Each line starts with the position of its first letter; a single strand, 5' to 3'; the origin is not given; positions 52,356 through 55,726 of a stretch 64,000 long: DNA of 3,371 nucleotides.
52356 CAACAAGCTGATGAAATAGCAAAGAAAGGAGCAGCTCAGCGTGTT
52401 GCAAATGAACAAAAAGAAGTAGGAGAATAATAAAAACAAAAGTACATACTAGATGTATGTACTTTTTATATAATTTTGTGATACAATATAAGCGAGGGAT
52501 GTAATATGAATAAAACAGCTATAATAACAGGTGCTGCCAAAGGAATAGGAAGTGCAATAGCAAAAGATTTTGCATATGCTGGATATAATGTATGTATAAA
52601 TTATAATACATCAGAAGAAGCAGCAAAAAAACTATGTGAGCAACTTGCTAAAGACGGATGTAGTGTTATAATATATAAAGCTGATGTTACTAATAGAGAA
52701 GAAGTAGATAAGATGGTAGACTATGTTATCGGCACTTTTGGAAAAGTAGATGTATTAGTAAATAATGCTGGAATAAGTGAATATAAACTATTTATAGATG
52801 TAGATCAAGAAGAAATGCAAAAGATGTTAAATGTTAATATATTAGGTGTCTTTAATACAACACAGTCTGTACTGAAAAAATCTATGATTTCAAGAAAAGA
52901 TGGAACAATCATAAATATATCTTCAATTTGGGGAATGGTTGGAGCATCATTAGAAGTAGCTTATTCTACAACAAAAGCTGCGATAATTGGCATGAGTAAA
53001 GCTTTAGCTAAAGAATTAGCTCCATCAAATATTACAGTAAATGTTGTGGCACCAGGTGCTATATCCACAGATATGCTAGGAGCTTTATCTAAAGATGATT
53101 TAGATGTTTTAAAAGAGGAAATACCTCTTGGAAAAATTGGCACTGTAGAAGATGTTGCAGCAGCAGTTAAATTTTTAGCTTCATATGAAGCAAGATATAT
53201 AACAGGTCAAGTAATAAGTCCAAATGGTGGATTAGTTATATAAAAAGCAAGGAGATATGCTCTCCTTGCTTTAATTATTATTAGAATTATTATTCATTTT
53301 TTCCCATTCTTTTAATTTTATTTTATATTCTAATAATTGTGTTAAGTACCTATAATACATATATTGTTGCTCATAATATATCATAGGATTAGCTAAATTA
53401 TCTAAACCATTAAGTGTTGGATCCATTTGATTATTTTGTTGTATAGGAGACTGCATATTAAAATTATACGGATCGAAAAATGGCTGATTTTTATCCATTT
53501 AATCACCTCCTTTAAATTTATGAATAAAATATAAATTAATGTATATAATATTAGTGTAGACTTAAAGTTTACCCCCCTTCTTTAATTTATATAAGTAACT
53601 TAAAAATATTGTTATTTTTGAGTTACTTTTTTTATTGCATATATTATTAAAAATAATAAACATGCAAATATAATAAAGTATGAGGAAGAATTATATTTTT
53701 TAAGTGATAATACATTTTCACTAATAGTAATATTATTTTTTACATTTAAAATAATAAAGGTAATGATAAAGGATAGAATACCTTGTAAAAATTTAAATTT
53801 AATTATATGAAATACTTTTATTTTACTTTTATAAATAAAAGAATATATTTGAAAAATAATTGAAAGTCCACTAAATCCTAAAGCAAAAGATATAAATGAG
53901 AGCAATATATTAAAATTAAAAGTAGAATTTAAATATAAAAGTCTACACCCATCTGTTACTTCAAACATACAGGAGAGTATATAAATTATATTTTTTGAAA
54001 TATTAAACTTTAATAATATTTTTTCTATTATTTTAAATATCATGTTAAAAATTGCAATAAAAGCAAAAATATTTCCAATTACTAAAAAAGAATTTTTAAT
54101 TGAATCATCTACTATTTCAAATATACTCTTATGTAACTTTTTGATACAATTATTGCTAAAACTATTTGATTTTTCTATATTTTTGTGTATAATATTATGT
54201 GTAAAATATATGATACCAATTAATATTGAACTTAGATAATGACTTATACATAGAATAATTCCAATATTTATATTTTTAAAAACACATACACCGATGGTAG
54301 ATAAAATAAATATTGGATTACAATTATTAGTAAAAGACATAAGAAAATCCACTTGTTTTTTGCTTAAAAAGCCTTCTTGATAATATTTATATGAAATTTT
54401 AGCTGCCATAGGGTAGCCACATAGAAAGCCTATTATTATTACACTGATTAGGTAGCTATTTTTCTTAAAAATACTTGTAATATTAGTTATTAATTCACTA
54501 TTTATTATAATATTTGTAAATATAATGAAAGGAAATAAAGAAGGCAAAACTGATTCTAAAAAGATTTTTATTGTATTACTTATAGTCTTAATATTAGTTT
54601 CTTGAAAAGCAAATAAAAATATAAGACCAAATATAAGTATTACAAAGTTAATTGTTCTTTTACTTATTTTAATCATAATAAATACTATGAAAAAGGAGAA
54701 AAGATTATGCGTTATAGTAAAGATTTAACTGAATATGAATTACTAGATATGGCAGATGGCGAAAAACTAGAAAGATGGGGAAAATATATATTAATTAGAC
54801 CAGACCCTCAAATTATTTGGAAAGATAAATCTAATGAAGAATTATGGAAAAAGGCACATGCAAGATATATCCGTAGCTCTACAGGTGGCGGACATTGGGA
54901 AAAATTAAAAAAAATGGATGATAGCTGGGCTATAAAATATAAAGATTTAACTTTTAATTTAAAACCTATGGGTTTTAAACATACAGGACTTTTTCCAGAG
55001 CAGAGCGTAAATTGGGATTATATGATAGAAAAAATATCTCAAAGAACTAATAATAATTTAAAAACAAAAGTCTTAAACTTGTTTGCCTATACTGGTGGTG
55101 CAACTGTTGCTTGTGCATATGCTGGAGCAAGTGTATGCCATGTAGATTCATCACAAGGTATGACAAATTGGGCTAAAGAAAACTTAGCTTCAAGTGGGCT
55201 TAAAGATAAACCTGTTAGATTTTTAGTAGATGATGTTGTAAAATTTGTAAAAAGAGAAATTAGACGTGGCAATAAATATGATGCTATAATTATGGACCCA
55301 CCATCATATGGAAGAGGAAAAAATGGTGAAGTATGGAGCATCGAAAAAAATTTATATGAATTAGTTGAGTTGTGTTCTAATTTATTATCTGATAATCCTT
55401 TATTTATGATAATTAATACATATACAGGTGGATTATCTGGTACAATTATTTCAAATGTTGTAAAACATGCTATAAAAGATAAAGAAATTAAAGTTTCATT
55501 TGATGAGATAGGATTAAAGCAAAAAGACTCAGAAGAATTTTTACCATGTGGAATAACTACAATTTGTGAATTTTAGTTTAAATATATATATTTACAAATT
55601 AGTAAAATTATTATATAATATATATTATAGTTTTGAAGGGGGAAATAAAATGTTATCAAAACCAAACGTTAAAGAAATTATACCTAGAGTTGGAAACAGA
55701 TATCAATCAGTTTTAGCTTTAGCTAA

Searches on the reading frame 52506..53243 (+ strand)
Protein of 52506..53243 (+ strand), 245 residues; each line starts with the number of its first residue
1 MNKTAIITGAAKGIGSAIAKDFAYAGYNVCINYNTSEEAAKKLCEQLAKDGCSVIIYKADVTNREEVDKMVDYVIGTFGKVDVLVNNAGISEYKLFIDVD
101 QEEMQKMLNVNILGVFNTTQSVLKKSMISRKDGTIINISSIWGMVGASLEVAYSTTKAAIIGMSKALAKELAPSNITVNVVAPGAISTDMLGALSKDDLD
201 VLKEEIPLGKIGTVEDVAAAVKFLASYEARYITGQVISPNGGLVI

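Call 60: search_protein_families(library=pfam, proteins=[window:52506-53243:+], max_evalue=0.001)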
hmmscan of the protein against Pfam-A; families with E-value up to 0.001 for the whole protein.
window:52506-53243:+ (245 aa): 5 families
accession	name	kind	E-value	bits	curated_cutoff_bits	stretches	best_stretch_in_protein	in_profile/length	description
PF13561.12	adh_short_C2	-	1.5e-62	211.7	27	1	9-243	1-235/236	Enoyl-(Acyl carrier protein) reductase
PF00106.31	adh_short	-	3.4e-60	203.3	26.6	1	3-197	1-193/195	short chain dehydrogenase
PF08659.16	KR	-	5.1e-17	62.8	22.6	1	4-166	2-162/180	KR domain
PF01370.27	Epimerase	-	6.9e-05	22.8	20.9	1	6-140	2-115/240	NAD dependent epimerase/dehydratase family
PF13684.11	FakA-like_C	-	0.00053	19.9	23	0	32-99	147-215/216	Fatty acid kinase subunit A-like, C-terminal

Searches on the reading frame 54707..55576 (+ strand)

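Call 60: search_protein_families(library=pfam, proteins=[window:54707-55576:+], max_evalue=0.001)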
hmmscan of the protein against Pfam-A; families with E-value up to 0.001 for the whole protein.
window:54707-55576:+ (289 aa): 4 families
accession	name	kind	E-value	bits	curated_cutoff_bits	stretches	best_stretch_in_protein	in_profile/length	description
PF10672.15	Methyltrans_SAM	-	3.2e-14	53.3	27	1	68-216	80-221/286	S-adenosylmethionine-dependent methyltransferase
PF03602.21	Cons_hypoth95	-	2.2e-05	24.6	24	1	119-202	42-124/182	Conserved hypothetical protein 95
PF09445.16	Methyltransf_15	-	7.6e-05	22.8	22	1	120-216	2-98/165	RNA cap guanine-N2 methyltransferase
PF13649.12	Methyltransf_25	-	0.00085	20.4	27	0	122-196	1-70/97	Methyltransferase domain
